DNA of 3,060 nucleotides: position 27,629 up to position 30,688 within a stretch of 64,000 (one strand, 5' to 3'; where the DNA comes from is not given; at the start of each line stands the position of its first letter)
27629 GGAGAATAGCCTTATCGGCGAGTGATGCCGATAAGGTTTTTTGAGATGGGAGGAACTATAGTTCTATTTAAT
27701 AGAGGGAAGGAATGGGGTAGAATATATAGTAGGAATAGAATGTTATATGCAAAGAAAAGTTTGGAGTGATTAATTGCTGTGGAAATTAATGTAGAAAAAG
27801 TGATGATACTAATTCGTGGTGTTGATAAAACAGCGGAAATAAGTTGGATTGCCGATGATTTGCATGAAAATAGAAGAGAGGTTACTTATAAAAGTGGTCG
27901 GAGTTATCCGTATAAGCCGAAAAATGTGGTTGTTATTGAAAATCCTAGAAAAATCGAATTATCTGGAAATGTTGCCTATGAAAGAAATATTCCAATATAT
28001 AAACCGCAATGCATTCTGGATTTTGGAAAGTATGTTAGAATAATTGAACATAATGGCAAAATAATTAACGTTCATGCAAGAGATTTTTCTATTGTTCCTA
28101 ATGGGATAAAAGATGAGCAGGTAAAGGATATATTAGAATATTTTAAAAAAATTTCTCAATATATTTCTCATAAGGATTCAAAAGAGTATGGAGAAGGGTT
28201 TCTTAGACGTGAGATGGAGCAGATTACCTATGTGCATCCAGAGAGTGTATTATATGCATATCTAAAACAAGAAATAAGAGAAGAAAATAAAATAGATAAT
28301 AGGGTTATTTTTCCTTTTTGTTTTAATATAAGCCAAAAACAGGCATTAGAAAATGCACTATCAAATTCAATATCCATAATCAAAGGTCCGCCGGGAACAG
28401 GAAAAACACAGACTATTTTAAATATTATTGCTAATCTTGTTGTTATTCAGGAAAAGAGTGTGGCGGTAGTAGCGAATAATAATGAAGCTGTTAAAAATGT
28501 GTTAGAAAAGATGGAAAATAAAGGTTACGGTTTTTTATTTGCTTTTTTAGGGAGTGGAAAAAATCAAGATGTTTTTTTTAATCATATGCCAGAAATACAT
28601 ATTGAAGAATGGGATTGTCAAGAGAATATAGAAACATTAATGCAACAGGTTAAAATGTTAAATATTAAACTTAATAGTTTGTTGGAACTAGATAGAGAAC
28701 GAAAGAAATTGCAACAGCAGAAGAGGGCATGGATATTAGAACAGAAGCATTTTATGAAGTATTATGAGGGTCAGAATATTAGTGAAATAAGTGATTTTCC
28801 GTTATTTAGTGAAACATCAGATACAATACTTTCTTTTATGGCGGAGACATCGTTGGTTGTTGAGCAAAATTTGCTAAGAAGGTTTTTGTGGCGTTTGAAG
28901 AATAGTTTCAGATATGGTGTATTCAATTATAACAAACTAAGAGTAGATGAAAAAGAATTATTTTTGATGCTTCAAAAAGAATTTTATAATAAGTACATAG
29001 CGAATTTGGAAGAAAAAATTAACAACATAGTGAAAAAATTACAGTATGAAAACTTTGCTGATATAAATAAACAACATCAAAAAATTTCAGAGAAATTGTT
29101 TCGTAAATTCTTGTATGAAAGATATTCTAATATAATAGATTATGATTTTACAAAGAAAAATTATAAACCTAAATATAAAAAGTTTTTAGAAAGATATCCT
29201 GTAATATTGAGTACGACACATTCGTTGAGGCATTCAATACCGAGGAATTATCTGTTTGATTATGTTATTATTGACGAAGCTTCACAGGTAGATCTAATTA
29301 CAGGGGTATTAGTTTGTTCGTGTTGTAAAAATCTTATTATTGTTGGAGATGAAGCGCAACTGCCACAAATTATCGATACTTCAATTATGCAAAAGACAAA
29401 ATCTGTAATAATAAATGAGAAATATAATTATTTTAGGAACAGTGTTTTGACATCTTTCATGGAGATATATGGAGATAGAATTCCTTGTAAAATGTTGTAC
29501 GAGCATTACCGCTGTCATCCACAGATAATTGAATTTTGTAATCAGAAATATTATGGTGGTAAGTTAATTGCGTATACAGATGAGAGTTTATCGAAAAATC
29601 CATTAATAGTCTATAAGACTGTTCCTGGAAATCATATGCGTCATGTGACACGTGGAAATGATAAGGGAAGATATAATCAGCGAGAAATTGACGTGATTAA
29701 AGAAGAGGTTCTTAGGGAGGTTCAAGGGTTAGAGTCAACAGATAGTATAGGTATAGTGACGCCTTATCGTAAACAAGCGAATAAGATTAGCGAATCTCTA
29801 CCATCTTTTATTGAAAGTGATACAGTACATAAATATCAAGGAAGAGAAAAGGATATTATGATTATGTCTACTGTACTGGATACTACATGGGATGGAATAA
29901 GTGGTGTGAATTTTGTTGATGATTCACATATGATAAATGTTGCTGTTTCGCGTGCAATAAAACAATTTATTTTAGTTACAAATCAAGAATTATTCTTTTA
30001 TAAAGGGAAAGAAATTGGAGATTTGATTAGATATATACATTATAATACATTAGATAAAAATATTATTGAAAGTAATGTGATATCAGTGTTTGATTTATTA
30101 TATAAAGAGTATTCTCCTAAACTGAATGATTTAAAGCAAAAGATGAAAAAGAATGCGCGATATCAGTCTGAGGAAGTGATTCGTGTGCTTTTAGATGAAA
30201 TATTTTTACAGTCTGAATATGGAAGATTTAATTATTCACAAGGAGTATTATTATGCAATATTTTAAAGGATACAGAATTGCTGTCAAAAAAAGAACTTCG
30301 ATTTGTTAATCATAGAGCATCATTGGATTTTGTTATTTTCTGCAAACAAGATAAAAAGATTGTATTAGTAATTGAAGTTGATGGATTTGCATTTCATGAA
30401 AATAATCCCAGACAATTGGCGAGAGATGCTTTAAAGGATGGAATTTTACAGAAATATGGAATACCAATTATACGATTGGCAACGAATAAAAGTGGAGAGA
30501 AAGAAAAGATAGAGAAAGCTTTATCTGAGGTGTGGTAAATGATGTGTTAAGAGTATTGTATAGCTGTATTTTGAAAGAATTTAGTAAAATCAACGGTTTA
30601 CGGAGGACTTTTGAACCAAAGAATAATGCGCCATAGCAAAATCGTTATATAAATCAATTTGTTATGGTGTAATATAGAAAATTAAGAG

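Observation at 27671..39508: Integrase-less accessory island densely packed with helicase/nuclease/ATPase genes (defence-island signature)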

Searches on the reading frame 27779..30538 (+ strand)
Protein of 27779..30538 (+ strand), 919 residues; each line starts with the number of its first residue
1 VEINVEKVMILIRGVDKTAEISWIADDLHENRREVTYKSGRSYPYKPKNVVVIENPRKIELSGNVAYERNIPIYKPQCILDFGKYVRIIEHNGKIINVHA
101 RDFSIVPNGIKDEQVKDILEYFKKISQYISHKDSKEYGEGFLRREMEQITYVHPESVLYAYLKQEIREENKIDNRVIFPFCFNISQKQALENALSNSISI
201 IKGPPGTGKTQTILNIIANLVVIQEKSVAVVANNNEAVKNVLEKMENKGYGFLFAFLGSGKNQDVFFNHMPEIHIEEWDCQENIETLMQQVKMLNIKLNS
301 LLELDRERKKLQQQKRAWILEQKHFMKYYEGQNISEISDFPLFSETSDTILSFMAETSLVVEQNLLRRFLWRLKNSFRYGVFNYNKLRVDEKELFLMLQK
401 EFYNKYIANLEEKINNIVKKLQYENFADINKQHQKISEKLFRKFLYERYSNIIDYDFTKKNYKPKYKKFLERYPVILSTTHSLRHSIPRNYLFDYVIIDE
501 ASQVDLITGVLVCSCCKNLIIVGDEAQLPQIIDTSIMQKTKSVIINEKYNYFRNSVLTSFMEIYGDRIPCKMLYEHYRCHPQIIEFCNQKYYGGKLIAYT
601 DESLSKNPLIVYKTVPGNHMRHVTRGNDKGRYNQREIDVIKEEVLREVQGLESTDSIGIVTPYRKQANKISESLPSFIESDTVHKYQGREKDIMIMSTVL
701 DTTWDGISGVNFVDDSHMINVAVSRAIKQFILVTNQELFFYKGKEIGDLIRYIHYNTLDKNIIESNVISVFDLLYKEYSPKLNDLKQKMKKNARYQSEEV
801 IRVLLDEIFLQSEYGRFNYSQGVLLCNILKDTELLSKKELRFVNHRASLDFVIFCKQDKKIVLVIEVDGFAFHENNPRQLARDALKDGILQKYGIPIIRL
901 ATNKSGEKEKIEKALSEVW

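Call 3: search_protein_families(library=pfam, proteins=[window:27779-30538:+], max_evalue=0.01)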
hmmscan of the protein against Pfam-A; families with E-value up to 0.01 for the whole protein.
window:27779-30538:+ (919 aa): 13 families
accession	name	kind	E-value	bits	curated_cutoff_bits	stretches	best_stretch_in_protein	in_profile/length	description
PF13087.12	AAA_12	-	1.3e-30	106.8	27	1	555-736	4-194/195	AAA domain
PF13086.12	AAA_11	-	5.2e-28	99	27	1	182-532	2-254/257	AAA domain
PF13245.12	AAA_19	-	1.3e-19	71.2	25.1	1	186-249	1-65/134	AAA domain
PF10881.14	DUF2726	-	1.7e-13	50.8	24.7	1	828-915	35-123/126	Protein of unknown function (DUF2726)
PF13604.12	AAA_30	-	8.1e-12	45.7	27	1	183-245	3-66/191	AAA domain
PF01443.25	Viral_helicase1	-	3.2e-07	30.8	21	0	485-531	52-100/228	Viral superfamily 1 RNA helicase core domain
PF04851.21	ResIII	-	8.5e-07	29.5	22.5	1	185-247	7-75/164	Type III restriction enzyme, res subunit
PF00580.27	UvrD-helicase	-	4.7e-06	26.9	23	1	183-527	2-250/271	UvrD/REP helicase N-terminal domain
PF00270.35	DEAD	-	5.4e-06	26.7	26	1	186-251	4-71/167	DEAD/DEAH box helicase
PF20720.3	nSTAND3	-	0.00029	21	27.2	1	187-259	8-77/155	Novel STAND NTPase 3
PF05127.21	NAT10_TcmA_helicase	-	0.0019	18.5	22.7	0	200-247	1-48/176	RNA cytidine acetyltransferase NAT10/TcmA, helicase domain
PF09848.15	SLFN-g3_helicase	-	0.003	17.4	24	1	198-245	3-51/354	Schlafen group 3, DNA/RNA helicase domain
PF12775.13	AAA_7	-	0.0061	16.6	25.8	0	199-291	36-130/181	P-loop containing dynein motor region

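Call 4: search_protein_families(library=padloc, proteins=[window:27779-30538:+], max_evalue=0.01)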
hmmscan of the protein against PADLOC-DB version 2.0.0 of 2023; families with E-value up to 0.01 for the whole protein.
window:27779-30538:+ (919 aa): 8 families
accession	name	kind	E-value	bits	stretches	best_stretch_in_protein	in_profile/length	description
PDLC03924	MkoC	-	7.6e-56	187.9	2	281-753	448-963/1136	-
PDLC03920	MkoA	-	4.6e-53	178.8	1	182-756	616-1100/1112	-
PDLC03921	MkoA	-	3.9e-37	125.6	2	490-759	1294-1592/1607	-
PDLC05009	PDC-S37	-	1.3e-35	120.6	2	488-675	933-1113/1550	-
PDLC02194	Hhe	-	2.9e-18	62.5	2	488-672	1376-1548/1911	-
PDLC02895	DpdJ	-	7.4e-08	27.7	1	658-738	372-456/2112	DpdJ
PDLC05065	PDC-S68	-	1.2e-06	24.6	1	186-232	610-655/1221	-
PDLC04140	mad8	-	3e-06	25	1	195-356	26-101/314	mads_8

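Call 5: search_protein_families(library=ncbifam, proteins=[window:27779-30538:+], max_evalue=0.01)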
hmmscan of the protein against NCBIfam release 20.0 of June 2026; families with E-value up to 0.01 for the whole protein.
window:27779-30538:+ (919 aa): 8 families
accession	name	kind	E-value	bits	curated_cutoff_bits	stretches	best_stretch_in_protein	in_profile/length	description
TIGR00376.1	TIGR00376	hypoth_equivalog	5.8e-47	160.5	348.9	2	437-754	299-628/639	IGHMBP2 family helicase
NF058533.1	antiphage_ProA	equivalog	1e-35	122.6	1500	2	488-677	1299-1478/1903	anti-phage protein ProA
NF040671.1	PLuB_AAA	exception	4.4e-31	107.2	999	2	490-735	960-1231/1256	PLuB system helicase-like protein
NF042953.1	Hhe_antiphage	equivalog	4e-26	90.8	2000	2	492-683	1281-1460/1797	DUF4011 domain-containing anti-phage protein Hhe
TIGR01448.2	helicase_RecD2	equivalog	2.9e-13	48.8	500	1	180-241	315-375/713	SF1B family DNA helicase RecD2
TIGR01447.1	recD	equivalog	5.1e-13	48.4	310.15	2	158-230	120-201/597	exodeoxyribonuclease V subunit alpha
NF008127.0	PRK10875.1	equivalog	1.3e-07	30.6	671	1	186-228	161-203/619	exodeoxyribonuclease V subunit alpha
TIGR02982.1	heterocyst_DevA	subfamily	0.00066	19.3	295.8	1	196-254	31-88/220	ABC exporter ATP-binding subunit, DevA family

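Call 15: search_solved_structures(query=window:27779-30538:+, max_evalue=0.00001)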
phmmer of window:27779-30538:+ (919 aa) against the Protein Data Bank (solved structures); distinct sequences matched with E-value up to 0.00001: 19.
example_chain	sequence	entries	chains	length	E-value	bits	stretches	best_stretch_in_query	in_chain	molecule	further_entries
5mzn_A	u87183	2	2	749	3.2e-19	71.8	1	470-750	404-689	Helicase SEN1,Helicase SEN1 | Helicase SEN1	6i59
8ram_O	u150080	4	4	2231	3.9e-18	68.2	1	448-750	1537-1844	Helicase SEN1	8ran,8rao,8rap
8ftm_A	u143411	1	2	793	4.3e-18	68.1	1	467-731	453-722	5'-3' RNA helicase-like protein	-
5eaw_A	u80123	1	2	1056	7.2e-18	67.3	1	653-735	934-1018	DNA replication ATP-dependent helicase/nuclease DNA2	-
5eax_A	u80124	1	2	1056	7.2e-18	67.3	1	653-735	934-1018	DNA replication ATP-dependent helicase/nuclease DNA2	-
5ean_A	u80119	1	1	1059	7.3e-18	67.3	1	653-735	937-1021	DNA replication ATP-dependent helicase/nuclease DNA2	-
4b3g_A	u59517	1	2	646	2.2e-17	65.8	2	487-733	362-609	DNA-BINDING PROTEIN SMUBP-2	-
4b3f_X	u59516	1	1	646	2.2e-17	65.8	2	487-733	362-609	DNA-BINDING PROTEIN SMUBP-2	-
8fth_A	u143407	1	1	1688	3.9e-17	64.9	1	467-730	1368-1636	5'-3' RNA helicase-like protein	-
8ftk_A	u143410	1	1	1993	5.7e-17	64.4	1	467-731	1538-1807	5'-3' RNA helicase-like protein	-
2xzo_A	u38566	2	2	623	1.9e-15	59.3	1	493-737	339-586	REGULATOR OF NONSENSE TRANSCRIPTS 1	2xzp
2gjk_A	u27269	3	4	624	1.9e-15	59.3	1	493-737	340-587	Regulator of nonsense transcripts 1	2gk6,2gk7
6ej5_A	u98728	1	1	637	2.1e-15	59.2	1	493-737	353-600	Regulator of nonsense transcripts 1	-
9qwn_A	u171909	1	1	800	4.6e-15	58.1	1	493-737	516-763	Isoform 2 of Regulator of nonsense transcripts 1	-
2wjv_A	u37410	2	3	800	4.6e-15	58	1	493-737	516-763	REGULATOR OF NONSENSE TRANSCRIPTS 1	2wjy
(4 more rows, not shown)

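Call 42: find_homologous_proteins(query=window:27779-30538:+, max_evalue=1e-10)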
Query window:27779-30538:+ (919 aa): 4796 proteins with E <= 1e-10 among 8000 candidates; the best 120 are listed.
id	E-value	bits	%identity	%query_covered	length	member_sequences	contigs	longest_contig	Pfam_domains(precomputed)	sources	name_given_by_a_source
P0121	0.0e+0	2057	100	100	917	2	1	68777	PF13087.13,PF13086.13,PF00270.36,PF01443.25,PF13604.13,PF13245.13,PF10881.15,PF04851.22,PF00580.28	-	-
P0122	0.0e+0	1227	60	100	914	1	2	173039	PF13087.13,PF13086.13,PF01443.25,PF13604.13,PF13245.13,PF10881.15,PF00580.28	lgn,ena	-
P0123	0.0e+0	1224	61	100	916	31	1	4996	PF13087.13,PF13086.13,PF00270.36,PF01443.25,PF13604.13,PF13245.13,PF10881.15,PF00580.28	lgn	-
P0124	0.0e+0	1196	60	100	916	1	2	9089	PF13087.13,PF13086.13,PF01443.25,PF13604.13,PF13245.13,PF10881.15,PF00580.28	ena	-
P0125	0.0e+0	1193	59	100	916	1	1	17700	PF13087.13,PF13086.13,PF01443.25,PF13604.13,PF13245.13,PF10881.15,PF00580.28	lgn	-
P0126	0.0e+0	1187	59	100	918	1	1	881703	PF13087.13,PF13086.13,PF01443.25,PF13604.13,PF13245.13,PF10881.15,PF00580.28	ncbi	ncbi:MAG: AAA domain-containing protein [Muricomes sp.]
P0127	0.0e+0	1185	59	100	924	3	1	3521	PF13087.13,PF13086.13,PF00270.36,PF01443.25,PF13604.13,PF13245.13,PF10881.15,PF00580.28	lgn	-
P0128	0.0e+0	1174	59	100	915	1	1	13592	PF13087.13,PF13086.13,PF01443.25,PF13604.13,PF13245.13,PF10881.15,PF00580.28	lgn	-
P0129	0.0e+0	1167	59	100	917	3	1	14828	PF13087.13,PF13086.13,PF01443.25,PF13604.13,PF13245.13,PF10881.15,PF00580.28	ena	-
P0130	0.0e+0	1165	58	99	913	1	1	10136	PF13087.13,PF13086.13,PF00270.36,PF01443.25,PF13604.13,PF13245.13,PF10881.15,PF00580.28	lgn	-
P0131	0.0e+0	1157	59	100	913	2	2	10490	PF13087.13,PF13086.13,PF00270.36,PF01443.25,PF13604.13,PF13245.13,PF10881.15,PF09848.16,PF20720.4,PF00580.28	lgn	-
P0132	0.0e+0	1152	57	100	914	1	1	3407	PF13087.13,PF13086.13,PF01443.25,PF13604.13,PF13245.13,PF10881.15,PF09848.16,PF00580.28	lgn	-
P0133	0.0e+0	1151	58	100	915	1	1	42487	PF13087.13,PF13086.13,PF00270.36,PF01443.25,PF13604.13,PF13245.13,PF10881.15,PF04851.22,PF00580.28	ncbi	-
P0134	0.0e+0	1150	57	99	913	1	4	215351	PF13087.13,PF13086.13,PF01443.25,PF13604.13,PF13245.13,PF10881.15,PF00580.28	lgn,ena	-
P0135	0.0e+0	1147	57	100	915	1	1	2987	PF13087.13,PF13086.13,PF01443.25,PF13604.13,PF13245.13,PF10881.15,PF00580.28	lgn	-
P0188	0.0e+0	1090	55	100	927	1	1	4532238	PF13087.13,PF13086.13,PF01443.25,PF13604.13,PF13245.13,PF10881.15,PF20720.4,PF00580.28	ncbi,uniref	ncbi:AAA domain-containing protein [Lysinibacillus telephonicus]|uniref:AAA domain-containing protei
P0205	0.0e+0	1069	55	100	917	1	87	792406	PF13087.13,PF13086.13,PF01443.25,PF13604.13,PF13245.13,PF10881.15,PF00580.28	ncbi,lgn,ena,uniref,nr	ncbi:MAG: AAA domain-containing protein [Blautia sp.]|uniref:AAA domain-containing protein n=1 Tax=u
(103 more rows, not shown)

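Call 43: find_encoding_contigs(protein=P0122, flank=7000, max_places=2)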
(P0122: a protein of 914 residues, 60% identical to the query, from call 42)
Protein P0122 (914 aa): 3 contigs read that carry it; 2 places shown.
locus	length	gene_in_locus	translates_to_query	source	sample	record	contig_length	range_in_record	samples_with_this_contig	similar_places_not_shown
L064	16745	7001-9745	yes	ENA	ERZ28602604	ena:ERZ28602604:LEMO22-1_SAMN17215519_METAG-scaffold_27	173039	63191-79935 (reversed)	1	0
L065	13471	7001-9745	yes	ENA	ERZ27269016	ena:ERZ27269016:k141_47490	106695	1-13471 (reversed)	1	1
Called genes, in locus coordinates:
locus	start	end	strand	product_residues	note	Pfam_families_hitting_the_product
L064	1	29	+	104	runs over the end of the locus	-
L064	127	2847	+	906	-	PF12733:Cadherin-like, PF02368:Big_2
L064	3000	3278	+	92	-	PF02604:PhdYeFM_antitox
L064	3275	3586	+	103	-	PF05016:ParE_toxin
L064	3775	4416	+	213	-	PF02589:LUD_dom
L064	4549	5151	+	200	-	PF01209:Ubie_methyltran, PF05891:Methyltransf_PK (weak), PF05175:MTS (faint), PF13489:Methyltransf_23, PF13847:Methyltransf_31, PF08241:Methyltransf_11, PF08242:Methyltransf_12, PF13649:Methyltransf_25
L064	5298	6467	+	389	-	PF00465:Fe-ADH, PF13685:Fe-ADH_2, PF25137:ADH_Fe_C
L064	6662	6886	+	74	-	PF22590:Cas3-like_C_2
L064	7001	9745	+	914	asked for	PF00580:UvrD-helicase, PF01443:Viral_helicase1 (faint), PF13086:AAA_11, PF13245:AAA_19, PF13604:AAA_30 (weak), PF13087:AAA_12, PF10881:DUF2726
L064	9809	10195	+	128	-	PF00293:NUDIX, PF14815:NUDIX_4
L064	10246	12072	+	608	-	-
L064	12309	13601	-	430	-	PF13936:HTH_38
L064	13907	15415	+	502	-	PF00989:PAS (weak), PF00990:GGDEF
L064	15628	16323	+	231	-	PF20599:DUF6796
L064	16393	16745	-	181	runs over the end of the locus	PF05598:DUF772, PF13561:adh_short_C2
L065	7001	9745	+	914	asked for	PF00580:UvrD-helicase, PF01443:Viral_helicase1 (faint), PF13086:AAA_11, PF13245:AAA_19, PF13604:AAA_30 (weak), PF13087:AAA_12, PF10881:DUF2726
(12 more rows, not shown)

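Call 44: find_encoding_contigs(protein=P0205, flank=7000, max_places=4)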
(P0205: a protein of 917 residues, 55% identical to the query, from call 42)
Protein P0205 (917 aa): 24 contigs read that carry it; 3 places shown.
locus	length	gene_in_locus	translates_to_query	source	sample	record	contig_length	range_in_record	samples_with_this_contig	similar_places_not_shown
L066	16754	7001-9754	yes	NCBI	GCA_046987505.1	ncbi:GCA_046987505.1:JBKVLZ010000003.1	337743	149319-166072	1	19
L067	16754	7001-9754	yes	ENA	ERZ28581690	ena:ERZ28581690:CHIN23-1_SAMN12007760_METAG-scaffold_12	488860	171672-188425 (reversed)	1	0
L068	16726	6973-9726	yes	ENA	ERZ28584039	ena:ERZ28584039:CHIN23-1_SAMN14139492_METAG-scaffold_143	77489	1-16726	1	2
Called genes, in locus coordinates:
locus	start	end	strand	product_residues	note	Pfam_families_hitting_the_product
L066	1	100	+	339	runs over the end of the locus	PF02912:Phe_tRNA-synt_N, PF01409:tRNA-synt_2d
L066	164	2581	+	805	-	PF01588:tRNA_bind, PF03483:B3_4, PF03484:B5, PF17759:tRNA_synthFbeta, PF03147:FDX-ACB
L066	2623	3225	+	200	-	PF00300:His_Phos_1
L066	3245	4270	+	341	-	PF02547:Queuosine_synth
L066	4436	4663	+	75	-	-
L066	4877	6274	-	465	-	PF01381:HTH_3, PF12844:HTH_19 (weak), PF13560:HTH_31 (weak), PF07804:HipA_C (faint)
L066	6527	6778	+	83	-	PF00248:Aldo_ket_red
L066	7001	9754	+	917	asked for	PF00580:UvrD-helicase, PF01443:Viral_helicase1 (faint), PF13086:AAA_11, PF13245:AAA_19, PF13604:AAA_30, PF13087:AAA_12, PF10881:DUF2726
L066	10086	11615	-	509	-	PF20586:DUF6788 (weak), PF07804:HipA_C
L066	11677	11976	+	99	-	PF13151:DUF3990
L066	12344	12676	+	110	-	-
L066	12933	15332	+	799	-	PF05649:Peptidase_M13_N, PF01431:Peptidase_M13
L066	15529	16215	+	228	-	PF00072:Response_reg, PF00486:Trans_reg_C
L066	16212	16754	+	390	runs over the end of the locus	PF00672:HAMP, PF00512:HisKA, PF02518:HATPase_c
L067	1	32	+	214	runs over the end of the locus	-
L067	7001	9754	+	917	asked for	PF00580:UvrD-helicase, PF01443:Viral_helicase1 (faint), PF13086:AAA_11, PF13245:AAA_19, PF13604:AAA_30, PF13087:AAA_12, PF10881:DUF2726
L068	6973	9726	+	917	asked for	PF00580:UvrD-helicase, PF01443:Viral_helicase1 (faint), PF13086:AAA_11, PF13245:AAA_19, PF13604:AAA_30, PF13087:AAA_12, PF10881:DUF2726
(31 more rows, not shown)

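Call 45: find_encoding_contigs(protein=P0188, flank=7000, max_places=2)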
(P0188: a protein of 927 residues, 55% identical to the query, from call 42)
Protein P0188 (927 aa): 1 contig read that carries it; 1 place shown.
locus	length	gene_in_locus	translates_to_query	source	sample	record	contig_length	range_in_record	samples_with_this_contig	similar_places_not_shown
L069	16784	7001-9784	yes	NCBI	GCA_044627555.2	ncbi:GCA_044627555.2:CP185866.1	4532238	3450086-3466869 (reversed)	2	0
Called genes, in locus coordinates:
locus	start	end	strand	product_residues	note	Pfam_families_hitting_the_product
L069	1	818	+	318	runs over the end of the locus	PF08878:HamA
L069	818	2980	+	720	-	PF00270:DEAD, PF00271:Helicase_C (faint)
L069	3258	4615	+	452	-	PF01527:HTH_Tnp_1 (faint), PF13384:HTH_23 (faint), PF13518:HTH_28 (weak), PF13518:HTH_28, PF13276:HTH_21, PF00665:rve, PF13683:rve_3, PF13333:rve_2, +1 more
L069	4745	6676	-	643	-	PF04851:ResIII (faint), PF13086:AAA_11 (faint), PF13401:AAA_22 (faint), PF13604:AAA_30 (faint), PF09848:SLFN-g3_helicase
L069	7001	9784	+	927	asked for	PF00580:UvrD-helicase, PF13086:AAA_11, PF13245:AAA_19, PF13604:AAA_30 (weak), PF20720:nSTAND3 (faint), PF01443:Viral_helicase1 (faint), PF13087:AAA_12, PF10881:DUF2726 (weak)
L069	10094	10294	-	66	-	PF00171:Aldedh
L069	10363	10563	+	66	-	-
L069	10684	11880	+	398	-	PF09370:PEP_hydrolase, PF00165:HTH_AraC (weak), PF12833:HTH_18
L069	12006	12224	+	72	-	PF06792:UPF0261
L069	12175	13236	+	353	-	PF06792:UPF0261, PF23189:UPF0261_C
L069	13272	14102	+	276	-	PF09370:PEP_hydrolase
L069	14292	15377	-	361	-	-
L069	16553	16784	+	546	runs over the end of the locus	PF01590:GAF, PF13185:GAF_2, PF13492:GAF_3 (faint), PF17853:GGDEF_2, PF13556:HTH_30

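Call 77: search_protein_families(library=phrogs, proteins=[window:27779-30538:+], max_evalue=0.001)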
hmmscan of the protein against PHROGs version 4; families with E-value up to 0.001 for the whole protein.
window:27779-30538:+ (919 aa): 4 families
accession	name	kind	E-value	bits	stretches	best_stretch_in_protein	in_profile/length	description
phrog_25411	-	unknown function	2.5e-42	146.4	2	386-754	281-617/627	-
phrog_1967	-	DNA, RNA and nucleotide metabolism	5.6e-12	46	1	167-249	138-220/776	DNA helicase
phrog_325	-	DNA, RNA and nucleotide metabolism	4.9e-10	39.3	1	165-246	454-540/986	Dda-like helicase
phrog_4412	-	DNA, RNA and nucleotide metabolism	9.8e-09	35.1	1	179-250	328-398/743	exonuclease V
